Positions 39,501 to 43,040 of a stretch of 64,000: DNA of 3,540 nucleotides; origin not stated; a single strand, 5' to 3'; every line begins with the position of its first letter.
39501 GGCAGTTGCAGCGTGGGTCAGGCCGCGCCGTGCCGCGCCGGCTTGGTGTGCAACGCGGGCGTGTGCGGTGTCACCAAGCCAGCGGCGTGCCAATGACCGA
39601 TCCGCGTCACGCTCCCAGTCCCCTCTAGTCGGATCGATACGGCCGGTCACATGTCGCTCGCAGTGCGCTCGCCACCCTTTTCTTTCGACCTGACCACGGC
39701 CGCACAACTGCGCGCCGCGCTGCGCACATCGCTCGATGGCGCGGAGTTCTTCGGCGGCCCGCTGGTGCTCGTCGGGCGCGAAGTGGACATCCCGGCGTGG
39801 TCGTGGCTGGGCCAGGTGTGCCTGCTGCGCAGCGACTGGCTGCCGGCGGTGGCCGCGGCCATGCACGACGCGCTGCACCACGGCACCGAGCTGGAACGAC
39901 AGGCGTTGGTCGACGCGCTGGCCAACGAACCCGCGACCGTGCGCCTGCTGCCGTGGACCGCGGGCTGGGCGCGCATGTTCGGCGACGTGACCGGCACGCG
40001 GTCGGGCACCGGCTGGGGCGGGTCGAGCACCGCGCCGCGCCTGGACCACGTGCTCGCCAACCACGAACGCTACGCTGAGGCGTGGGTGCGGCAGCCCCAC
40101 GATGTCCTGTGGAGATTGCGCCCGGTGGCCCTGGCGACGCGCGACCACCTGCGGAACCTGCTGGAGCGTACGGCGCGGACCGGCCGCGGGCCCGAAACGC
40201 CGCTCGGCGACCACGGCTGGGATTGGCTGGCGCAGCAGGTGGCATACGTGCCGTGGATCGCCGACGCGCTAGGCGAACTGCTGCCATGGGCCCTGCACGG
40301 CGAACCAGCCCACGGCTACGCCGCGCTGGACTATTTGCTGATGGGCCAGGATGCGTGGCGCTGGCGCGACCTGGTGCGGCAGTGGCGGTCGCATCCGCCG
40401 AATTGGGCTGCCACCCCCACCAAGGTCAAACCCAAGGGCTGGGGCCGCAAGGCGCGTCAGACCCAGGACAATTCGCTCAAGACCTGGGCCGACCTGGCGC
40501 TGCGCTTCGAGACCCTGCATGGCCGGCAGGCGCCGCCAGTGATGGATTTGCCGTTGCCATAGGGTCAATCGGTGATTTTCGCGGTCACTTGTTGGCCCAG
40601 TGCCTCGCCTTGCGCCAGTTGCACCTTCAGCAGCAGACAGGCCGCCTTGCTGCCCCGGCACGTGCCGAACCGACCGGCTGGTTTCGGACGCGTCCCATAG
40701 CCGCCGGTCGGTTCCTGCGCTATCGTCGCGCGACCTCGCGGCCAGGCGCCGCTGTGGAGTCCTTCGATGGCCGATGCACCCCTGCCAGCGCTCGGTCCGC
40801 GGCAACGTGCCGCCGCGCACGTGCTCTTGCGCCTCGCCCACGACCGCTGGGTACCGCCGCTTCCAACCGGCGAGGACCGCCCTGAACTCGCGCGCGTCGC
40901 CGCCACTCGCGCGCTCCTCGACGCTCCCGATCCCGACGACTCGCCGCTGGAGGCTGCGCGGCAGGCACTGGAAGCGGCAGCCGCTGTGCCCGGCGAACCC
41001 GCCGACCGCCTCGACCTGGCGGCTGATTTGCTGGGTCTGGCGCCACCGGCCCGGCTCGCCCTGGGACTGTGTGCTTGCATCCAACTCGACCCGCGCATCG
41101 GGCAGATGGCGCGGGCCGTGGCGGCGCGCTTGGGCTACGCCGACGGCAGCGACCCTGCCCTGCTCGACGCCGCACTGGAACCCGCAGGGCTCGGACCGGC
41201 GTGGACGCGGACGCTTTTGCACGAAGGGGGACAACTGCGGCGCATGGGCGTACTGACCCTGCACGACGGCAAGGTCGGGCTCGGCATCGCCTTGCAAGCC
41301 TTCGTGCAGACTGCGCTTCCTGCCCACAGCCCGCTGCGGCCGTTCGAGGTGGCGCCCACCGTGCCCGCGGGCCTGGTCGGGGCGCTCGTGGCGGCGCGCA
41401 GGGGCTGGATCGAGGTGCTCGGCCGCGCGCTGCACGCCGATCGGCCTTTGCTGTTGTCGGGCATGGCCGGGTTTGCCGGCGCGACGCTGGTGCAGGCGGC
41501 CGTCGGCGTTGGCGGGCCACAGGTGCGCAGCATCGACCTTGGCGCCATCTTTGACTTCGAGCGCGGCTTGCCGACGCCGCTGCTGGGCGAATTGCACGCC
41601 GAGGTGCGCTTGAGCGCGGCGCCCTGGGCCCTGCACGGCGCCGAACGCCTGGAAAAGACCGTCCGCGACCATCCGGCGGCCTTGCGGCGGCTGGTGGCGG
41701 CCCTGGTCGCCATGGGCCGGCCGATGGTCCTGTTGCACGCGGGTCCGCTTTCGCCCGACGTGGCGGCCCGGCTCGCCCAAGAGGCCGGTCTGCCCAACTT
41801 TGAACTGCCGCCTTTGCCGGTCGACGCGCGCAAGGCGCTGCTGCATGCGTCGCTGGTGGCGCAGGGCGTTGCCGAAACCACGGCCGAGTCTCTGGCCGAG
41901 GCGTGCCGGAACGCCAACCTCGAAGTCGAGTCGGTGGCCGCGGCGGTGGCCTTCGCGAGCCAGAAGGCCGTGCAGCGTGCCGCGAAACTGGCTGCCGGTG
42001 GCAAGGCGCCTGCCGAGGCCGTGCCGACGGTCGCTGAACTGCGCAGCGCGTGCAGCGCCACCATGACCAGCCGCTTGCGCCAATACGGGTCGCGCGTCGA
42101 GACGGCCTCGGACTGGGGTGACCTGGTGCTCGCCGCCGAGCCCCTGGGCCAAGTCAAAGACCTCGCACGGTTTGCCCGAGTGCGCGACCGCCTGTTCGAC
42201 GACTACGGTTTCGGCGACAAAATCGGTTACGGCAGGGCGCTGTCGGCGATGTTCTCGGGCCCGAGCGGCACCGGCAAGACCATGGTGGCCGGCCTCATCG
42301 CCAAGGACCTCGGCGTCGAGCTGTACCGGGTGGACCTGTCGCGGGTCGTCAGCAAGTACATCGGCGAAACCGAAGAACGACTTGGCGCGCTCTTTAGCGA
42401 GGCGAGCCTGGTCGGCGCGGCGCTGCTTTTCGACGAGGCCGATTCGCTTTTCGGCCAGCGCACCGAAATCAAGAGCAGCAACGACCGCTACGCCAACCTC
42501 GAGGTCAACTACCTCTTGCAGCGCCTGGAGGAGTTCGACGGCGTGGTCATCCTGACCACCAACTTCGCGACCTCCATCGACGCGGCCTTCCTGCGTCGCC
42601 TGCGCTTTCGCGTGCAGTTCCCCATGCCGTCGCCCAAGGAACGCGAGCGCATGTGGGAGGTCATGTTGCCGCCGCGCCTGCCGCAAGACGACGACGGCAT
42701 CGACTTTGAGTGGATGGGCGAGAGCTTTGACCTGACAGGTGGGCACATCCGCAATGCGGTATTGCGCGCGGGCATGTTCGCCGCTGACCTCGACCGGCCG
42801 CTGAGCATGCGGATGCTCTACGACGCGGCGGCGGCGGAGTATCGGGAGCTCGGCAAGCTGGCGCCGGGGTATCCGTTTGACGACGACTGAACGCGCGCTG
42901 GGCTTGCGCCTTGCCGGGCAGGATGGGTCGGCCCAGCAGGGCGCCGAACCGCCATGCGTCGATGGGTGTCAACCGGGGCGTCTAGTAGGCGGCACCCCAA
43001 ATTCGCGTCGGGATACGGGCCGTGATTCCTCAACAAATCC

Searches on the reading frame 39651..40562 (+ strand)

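Call 6: search_protein_families(library=pfam, proteins=[window:39651-40562:+], max_evalue=0.01)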
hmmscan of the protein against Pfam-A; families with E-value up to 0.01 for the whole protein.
window:39651-40562:+ (303 aa): 0 families

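Call 7: search_protein_families(library=padloc, proteins=[window:39651-40562:+], max_evalue=0.01)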
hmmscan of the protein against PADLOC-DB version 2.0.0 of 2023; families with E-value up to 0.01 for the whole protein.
window:39651-40562:+ (303 aa): 0 families

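Call 8: search_protein_families(library=ncbifam, proteins=[window:39651-40562:+], max_evalue=0.01)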
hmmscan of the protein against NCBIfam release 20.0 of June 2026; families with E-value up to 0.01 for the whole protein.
window:39651-40562:+ (303 aa): 0 families

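Call 31: search_protein_families(library=pfam, proteins=[window:39651-40562:+], max_evalue=10)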
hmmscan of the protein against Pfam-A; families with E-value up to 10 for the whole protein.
window:39651-40562:+ (303 aa): 1 family
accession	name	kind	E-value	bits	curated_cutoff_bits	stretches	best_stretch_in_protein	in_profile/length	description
PF15207.11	TMEM240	-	0.14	12.3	27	1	41-61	125-145/189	TMEM240 family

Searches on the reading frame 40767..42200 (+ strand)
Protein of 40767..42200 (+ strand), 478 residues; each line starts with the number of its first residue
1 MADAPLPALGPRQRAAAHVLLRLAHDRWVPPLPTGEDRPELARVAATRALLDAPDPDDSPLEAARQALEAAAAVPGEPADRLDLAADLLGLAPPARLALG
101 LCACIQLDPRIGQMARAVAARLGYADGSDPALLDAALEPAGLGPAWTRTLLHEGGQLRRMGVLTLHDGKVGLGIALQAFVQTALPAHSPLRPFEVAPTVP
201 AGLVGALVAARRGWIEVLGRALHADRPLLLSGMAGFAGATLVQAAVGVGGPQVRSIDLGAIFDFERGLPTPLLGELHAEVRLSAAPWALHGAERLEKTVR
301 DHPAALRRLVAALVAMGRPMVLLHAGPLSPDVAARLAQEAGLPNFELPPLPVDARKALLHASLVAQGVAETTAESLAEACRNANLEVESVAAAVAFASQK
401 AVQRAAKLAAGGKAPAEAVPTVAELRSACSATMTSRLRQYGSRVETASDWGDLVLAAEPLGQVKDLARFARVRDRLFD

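Call 31: search_protein_families(library=pfam, proteins=[window:40767-42200:+], max_evalue=10)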
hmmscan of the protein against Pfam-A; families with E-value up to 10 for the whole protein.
window:40767-42200:+ (478 aa): 2 families
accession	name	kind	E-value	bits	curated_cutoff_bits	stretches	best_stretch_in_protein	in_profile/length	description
PF03475.19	YiiM_3-alpha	-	0.023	15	22.7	1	119-150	6-37/44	YiiM-like, 3-alpha helix domain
PF10904.13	DUF2694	-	0.23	12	22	1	355-438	23-97/97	Protein of unknown function (DUF2694)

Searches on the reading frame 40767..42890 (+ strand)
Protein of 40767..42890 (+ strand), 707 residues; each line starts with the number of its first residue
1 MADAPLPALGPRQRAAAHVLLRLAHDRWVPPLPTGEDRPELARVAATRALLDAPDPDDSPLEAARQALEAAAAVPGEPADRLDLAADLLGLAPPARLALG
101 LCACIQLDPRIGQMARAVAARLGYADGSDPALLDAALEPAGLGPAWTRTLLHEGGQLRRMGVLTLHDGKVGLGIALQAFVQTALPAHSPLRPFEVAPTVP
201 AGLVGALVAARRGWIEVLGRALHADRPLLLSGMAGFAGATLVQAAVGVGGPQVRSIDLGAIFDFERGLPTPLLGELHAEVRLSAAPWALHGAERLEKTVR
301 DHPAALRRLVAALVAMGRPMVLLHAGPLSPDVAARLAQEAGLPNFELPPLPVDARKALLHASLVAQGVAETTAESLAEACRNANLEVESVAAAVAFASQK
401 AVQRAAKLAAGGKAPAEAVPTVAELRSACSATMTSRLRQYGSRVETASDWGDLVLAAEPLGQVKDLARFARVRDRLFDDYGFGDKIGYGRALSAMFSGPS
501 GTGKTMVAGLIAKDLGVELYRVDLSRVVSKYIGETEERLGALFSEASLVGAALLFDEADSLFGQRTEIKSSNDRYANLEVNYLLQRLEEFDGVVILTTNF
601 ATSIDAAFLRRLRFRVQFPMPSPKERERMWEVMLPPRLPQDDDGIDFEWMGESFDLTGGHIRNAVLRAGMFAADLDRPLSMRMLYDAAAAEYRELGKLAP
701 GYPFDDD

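Call 6: search_protein_families(library=pfam, proteins=[window:40767-42890:+], max_evalue=0.01)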
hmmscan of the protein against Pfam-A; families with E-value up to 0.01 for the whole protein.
window:40767-42890:+ (707 aa): 2 families
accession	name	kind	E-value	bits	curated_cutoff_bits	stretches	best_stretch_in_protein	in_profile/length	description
PF00004.35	AAA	-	8.2e-25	88.2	21.2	1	495-619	2-128/131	ATPase family associated with various cellular activities (AAA)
PF13189.12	Cytidylate_kin2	-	0.00018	22.2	28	1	497-595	5-97/176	Cytidylate kinase-like family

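Call 7: search_protein_families(library=padloc, proteins=[window:40767-42890:+], max_evalue=0.01)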
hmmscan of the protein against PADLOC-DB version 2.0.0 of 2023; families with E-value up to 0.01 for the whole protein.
window:40767-42890:+ (707 aa): 8 families
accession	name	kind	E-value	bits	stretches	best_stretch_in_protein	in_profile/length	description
PDLC02196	IetA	-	1.5e-22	78.5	1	487-638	118-269/374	-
PDLC04232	IetA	-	1.4e-21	75.3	1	428-630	60-255/330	-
PDLC02195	IetA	-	5.6e-17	60.1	1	487-638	133-284/395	-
PDLC04231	IetA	-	1.1e-16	59.5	1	487-631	113-257/262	-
PDLC00914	TRIP13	-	1.7e-09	35.6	1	495-633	75-230/302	TRIP13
PDLC00915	TRIP13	-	5e-07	27.4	1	495-629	67-219/302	TRIP13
PDLC03838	DolB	-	0.0046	14.3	1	495-528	170-203/375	-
PDLC04606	PDC-M37B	-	0.0097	13.1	0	478-516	161-199/390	-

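Call 8: search_protein_families(library=ncbifam, proteins=[window:40767-42890:+], max_evalue=0.01)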
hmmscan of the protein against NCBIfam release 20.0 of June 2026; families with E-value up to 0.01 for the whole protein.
window:40767-42890:+ (707 aa): 15 families
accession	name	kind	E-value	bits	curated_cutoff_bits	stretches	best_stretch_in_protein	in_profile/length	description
NF042959.1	IteA_antiphage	equivalog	2.9e-20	72.8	510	1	485-666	119-298/367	anti-phage ATPase IteA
NF003069.1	PRK03992.1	subfamily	3.7e-18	65.8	500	1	493-676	167-356/379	proteasome-activating nucleotidase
TIGR01242.2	TIGR01242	subfamily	1.1e-17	64.1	500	1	486-677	143-340/362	proteasome-activating nucleotidase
NF047747.1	PrtsmActNtasePan2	equivalog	1.3e-17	64.2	700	1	486-678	180-378/397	proteasome-activating nucleotidase Pan2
NF047748.1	PrtsmActNtasePan1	equivalog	4.1e-17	62.3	750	1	484-678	175-375/405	proteasome-activating nucleotidase Pan1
NF041006.2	cell_div_CdvC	equivalog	8e-16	57.9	650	1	488-632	131-284/370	cell division protein CdvC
TIGR01243.1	CDC48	subfamily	6.2e-15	54.5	802.65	1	490-629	211-352/733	CDC48 family AAA ATPase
TIGR01241.2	FtsH_fam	equivalog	1.5e-12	47.1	600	1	494-676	198-386/598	ATP-dependent zinc metalloprotease FtsH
NF008004.0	PRK10733.1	equivalog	1.2e-10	40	1008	1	483-677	181-377/644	ATP-dependent zinc metalloprotease FtsH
TIGR03922.1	T7SS_EccA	equivalog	8.7e-09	34.5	466.65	1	494-606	315-430/557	type VII secretion AAA-ATPase EccA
TIGR03689.1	pup_AAA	equivalog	1.3e-07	30.8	504.75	1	495-643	220-387/512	proteasome ATPase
TIGR02639.1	ClpA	equivalog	3.6e-05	22.2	993.15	1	493-530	489-526/734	ATP-dependent Clp protease ATP-binding subunit ClpA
NF003229.0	PRK04195.1-5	equivalog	0.00011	21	280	1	493-564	46-118/413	replication factor C large subunit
TIGR02881.1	spore_V_K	equivalog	0.00051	19.2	422.95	1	491-561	42-117/261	stage V sporulation protein K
NF008263.0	PRK11034.1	equivalog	0.0022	16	1350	1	493-530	490-527/758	ATP-dependent Clp protease ATP-binding subunit ClpA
